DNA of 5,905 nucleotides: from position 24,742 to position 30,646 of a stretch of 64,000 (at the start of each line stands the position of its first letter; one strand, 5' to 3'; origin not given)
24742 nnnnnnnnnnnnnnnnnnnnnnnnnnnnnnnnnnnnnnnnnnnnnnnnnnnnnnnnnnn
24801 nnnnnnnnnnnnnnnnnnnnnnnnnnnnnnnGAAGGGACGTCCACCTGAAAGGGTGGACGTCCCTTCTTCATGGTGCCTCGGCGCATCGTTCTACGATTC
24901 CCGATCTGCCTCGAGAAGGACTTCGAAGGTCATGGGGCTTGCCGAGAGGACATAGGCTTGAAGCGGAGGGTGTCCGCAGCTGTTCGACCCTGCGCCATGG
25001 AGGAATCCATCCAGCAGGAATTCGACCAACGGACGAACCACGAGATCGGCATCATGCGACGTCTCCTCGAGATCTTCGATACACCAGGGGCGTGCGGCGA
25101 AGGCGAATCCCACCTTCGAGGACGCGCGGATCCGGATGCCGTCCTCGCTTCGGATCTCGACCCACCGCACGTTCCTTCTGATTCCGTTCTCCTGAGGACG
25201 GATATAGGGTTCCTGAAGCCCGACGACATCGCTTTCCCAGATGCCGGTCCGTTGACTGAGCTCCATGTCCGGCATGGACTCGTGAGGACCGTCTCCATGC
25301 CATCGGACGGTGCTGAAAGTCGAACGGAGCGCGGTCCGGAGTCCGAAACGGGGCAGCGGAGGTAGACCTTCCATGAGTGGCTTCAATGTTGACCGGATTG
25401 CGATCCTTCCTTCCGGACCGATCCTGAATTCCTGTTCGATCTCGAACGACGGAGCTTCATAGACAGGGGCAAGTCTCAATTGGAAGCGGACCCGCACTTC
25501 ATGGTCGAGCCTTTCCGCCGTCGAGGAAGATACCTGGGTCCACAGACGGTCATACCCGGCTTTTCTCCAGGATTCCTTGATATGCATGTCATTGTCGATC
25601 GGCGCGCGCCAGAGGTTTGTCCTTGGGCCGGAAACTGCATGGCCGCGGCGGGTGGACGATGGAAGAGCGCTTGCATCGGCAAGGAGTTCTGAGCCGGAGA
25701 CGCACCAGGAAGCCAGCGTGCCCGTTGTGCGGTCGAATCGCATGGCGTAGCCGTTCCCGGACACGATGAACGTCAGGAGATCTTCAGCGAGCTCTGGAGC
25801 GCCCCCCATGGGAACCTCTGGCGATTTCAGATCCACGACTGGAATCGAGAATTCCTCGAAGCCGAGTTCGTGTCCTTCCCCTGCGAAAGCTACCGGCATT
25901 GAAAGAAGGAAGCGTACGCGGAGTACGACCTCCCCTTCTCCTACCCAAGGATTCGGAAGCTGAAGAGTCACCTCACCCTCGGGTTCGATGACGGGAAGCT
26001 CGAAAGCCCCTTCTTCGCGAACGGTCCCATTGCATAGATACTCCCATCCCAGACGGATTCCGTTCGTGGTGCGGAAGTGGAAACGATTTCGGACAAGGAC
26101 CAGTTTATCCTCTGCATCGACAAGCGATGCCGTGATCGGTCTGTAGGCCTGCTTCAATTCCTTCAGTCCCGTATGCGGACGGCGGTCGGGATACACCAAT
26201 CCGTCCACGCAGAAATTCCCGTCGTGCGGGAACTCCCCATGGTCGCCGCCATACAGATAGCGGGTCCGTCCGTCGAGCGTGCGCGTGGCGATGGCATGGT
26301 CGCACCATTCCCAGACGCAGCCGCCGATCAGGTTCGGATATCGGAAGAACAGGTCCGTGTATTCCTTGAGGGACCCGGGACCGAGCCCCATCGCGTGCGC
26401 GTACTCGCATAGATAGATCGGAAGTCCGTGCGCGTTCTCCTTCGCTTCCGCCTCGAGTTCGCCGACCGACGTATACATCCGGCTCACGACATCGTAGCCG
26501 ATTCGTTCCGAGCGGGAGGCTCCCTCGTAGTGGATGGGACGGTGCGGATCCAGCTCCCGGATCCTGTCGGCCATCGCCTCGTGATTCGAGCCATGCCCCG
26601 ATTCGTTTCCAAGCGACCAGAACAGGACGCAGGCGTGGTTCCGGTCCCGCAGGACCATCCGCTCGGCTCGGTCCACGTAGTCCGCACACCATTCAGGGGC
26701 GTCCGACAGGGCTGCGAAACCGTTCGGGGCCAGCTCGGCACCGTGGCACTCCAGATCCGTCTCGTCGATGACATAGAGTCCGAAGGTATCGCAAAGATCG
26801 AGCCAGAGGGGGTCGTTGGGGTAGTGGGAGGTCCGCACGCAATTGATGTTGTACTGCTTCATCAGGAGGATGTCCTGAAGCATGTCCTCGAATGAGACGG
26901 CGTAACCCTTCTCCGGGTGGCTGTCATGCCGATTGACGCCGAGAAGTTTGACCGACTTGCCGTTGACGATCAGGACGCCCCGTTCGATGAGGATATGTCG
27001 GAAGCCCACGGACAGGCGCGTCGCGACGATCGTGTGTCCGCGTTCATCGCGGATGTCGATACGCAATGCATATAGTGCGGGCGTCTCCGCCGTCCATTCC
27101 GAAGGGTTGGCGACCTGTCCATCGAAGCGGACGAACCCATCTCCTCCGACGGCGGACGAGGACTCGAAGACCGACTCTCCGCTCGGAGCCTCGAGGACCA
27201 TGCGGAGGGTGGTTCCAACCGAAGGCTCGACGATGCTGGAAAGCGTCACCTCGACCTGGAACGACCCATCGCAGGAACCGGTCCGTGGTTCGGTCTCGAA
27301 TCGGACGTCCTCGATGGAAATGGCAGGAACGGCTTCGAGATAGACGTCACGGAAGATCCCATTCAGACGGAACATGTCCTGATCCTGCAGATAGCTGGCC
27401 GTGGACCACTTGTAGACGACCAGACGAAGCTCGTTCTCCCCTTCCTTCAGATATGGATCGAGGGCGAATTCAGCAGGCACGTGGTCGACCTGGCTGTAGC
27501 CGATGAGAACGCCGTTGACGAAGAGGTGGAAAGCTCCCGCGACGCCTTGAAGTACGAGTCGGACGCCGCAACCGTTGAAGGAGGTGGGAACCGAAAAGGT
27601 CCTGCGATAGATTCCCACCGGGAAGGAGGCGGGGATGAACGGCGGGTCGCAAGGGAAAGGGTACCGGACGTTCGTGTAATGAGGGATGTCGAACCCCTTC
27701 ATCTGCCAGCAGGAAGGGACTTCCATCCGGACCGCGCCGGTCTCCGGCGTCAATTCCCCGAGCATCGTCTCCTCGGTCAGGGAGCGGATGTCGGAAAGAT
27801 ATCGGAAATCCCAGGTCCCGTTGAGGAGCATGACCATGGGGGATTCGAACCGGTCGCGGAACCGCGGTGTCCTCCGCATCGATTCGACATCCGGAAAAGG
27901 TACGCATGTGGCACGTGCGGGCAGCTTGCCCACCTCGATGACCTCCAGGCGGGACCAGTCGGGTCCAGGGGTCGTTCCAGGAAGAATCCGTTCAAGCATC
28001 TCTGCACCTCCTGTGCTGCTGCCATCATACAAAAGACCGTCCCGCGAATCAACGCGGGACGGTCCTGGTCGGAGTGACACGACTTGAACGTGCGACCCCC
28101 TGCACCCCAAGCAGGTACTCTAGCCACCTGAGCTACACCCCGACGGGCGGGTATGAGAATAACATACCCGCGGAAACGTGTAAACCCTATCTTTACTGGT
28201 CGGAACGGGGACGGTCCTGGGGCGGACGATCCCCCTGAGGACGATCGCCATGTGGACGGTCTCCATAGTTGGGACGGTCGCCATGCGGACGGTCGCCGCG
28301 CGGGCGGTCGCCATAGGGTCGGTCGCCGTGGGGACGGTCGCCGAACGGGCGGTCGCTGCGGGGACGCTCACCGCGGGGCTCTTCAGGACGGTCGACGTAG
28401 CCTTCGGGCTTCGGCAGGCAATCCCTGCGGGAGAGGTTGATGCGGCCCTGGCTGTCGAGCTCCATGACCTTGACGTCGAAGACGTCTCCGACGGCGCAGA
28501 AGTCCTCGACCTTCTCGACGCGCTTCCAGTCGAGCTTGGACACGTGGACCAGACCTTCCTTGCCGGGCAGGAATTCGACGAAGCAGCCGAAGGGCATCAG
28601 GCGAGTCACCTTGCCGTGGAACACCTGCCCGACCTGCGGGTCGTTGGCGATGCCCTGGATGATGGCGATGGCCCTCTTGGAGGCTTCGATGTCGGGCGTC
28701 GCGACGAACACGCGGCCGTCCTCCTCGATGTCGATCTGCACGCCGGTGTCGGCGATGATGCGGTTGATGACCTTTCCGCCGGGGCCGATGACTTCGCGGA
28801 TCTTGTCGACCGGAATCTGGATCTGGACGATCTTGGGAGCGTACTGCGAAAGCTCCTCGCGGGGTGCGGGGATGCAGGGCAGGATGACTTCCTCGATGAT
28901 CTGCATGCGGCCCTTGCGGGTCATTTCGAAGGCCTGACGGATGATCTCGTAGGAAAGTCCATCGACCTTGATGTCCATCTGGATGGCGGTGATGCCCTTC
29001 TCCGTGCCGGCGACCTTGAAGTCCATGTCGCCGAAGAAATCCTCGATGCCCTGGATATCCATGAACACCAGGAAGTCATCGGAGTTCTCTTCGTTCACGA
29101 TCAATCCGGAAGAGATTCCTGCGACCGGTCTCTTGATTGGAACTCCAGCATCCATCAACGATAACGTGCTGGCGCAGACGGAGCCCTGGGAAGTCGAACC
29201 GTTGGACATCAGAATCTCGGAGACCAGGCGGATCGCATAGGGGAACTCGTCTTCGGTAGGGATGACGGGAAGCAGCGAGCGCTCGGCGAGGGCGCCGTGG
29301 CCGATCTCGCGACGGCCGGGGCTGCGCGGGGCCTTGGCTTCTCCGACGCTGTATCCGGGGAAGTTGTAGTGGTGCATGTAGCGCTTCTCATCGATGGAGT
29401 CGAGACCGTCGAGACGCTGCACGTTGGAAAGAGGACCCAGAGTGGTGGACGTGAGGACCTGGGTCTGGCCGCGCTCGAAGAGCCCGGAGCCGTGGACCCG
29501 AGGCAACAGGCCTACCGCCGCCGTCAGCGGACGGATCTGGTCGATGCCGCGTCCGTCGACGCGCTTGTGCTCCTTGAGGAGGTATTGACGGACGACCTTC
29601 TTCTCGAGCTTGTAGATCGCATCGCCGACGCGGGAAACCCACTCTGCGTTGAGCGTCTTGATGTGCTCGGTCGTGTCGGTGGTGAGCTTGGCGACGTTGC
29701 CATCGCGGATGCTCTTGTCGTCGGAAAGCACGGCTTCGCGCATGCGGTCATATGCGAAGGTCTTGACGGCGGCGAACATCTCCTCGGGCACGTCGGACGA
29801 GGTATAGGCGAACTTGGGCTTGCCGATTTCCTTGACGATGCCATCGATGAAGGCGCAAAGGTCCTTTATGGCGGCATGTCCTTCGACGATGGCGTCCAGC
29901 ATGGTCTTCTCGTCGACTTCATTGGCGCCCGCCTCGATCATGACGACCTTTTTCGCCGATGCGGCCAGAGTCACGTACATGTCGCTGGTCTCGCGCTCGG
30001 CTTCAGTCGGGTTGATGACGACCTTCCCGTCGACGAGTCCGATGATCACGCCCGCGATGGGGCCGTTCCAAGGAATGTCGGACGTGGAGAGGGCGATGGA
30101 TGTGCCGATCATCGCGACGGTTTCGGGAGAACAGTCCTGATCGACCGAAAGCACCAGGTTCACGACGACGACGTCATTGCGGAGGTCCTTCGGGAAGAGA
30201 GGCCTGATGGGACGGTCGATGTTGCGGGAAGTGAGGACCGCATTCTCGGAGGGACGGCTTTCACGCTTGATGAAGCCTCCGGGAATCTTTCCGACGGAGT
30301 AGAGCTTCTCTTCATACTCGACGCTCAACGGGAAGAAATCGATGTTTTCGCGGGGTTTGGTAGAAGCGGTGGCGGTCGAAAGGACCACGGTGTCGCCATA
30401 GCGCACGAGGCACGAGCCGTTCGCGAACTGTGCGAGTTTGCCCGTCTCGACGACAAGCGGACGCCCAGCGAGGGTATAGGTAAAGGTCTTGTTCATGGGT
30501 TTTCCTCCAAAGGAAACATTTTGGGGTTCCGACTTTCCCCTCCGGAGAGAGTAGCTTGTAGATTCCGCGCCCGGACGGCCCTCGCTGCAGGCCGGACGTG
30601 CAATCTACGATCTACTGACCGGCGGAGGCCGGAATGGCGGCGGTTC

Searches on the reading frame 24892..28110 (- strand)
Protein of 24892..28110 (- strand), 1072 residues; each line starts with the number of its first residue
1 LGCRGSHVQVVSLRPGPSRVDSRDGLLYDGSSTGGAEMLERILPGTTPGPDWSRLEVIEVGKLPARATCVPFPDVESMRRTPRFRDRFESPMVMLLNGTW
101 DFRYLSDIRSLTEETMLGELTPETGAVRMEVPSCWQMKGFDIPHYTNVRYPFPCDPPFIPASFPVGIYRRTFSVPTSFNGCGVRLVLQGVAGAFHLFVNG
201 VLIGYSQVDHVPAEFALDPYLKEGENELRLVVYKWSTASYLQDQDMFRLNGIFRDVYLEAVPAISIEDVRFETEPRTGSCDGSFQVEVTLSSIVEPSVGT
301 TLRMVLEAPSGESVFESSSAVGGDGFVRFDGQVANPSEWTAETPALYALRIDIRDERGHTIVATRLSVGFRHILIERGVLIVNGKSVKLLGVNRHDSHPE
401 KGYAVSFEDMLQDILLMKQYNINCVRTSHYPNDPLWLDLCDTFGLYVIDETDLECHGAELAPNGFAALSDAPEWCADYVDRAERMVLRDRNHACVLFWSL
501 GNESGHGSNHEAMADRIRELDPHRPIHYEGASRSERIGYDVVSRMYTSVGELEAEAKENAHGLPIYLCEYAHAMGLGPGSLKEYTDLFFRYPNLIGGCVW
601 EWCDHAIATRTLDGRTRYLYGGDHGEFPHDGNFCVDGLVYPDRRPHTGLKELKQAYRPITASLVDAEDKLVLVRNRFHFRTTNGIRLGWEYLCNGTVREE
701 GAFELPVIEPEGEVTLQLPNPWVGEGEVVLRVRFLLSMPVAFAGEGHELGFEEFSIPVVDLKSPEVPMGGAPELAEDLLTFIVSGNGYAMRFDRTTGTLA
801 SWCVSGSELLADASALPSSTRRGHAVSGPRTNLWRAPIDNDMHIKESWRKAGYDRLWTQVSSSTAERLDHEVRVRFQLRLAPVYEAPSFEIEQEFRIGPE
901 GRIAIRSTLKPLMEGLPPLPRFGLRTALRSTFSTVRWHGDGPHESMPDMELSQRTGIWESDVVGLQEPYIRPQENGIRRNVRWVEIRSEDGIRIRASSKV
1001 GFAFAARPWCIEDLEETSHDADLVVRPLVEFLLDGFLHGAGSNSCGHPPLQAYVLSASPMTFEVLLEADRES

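Call 40: search_protein_families(library=pfam, proteins=[window:24892-28110:-], max_evalue=0.0001)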
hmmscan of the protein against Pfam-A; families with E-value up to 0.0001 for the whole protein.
window:24892-28110:- (1072 aa): 6 families
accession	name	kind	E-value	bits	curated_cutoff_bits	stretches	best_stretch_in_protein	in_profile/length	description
PF02836.23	Glyco_hydro_2_C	-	9.4e-94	314.4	21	1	375-659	3-300/302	Glycosyl hydrolases family 2, TIM barrel domain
PF02929.23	Bgal_small_N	-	4.8e-57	193.9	25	1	785-1065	2-247/248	Beta galactosidase small chain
PF02837.24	Glyco_hydro_2_N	-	2.2e-35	122.5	28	1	96-261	4-168/169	Glycosyl hydrolases family 2, sugar binding domain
PF16353.11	LacZ_4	-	2.8e-15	56.8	27.3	1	672-756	2-86/87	Beta-galactosidase, domain 4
PF00703.27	Glyco_hydro_2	-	8.2e-09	36.6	23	1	265-371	2-109/109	Glycosyl hydrolases family 2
PF22666.2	Glyco_hydro_2_N2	-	4.3e-05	24.1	27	1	167-240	51-126/167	Glycosyl hydrolase 2 galactose-binding domain-like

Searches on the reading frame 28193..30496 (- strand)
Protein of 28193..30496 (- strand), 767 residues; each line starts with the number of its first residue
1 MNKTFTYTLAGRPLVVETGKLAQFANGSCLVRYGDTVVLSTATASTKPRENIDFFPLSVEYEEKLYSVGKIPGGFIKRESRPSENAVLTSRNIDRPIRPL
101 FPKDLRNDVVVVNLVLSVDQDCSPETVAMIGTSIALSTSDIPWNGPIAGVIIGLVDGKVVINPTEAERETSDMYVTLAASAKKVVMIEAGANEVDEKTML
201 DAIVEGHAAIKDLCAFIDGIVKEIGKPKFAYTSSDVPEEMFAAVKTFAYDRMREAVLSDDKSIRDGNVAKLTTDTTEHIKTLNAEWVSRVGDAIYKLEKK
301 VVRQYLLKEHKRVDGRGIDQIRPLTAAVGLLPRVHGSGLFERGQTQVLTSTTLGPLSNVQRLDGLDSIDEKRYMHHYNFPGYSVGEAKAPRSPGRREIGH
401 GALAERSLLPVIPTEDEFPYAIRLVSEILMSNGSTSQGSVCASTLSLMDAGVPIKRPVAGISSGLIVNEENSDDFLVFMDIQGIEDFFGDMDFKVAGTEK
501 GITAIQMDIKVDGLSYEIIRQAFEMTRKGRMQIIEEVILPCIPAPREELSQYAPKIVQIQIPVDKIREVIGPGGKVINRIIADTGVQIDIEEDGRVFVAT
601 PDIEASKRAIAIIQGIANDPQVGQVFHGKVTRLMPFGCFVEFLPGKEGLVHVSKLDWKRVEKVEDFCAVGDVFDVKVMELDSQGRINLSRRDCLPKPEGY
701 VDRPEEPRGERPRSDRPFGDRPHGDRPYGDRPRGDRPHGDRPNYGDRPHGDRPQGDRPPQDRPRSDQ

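Call 40: search_protein_families(library=pfam, proteins=[window:28193-30496:-], max_evalue=0.0001)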
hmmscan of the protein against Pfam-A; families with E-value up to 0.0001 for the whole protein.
window:28193-30496:- (767 aa): 5 families
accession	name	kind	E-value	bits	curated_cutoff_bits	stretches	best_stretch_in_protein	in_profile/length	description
PF01138.27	RNase_PH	-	4.5e-55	186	25.5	2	11-142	2-130/130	3' exoribonuclease family, domain 1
PF00575.29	S1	-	5.3e-17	62.4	22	1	620-691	2-74/74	S1 RNA binding domain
PF03725.20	RNase_PH_C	-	3.3e-16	59.4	20.8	1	145-207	1-65/67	3' exoribonuclease family, domain 2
PF03726.19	PNPase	-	1.5e-10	41.8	24.6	1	241-316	3-80/81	Polyribonucleotide nucleotidyltransferase, RNA binding domain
PF00013.35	KH_1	-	6.8e-09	35.8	21.5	1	557-613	2-64/66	KH domain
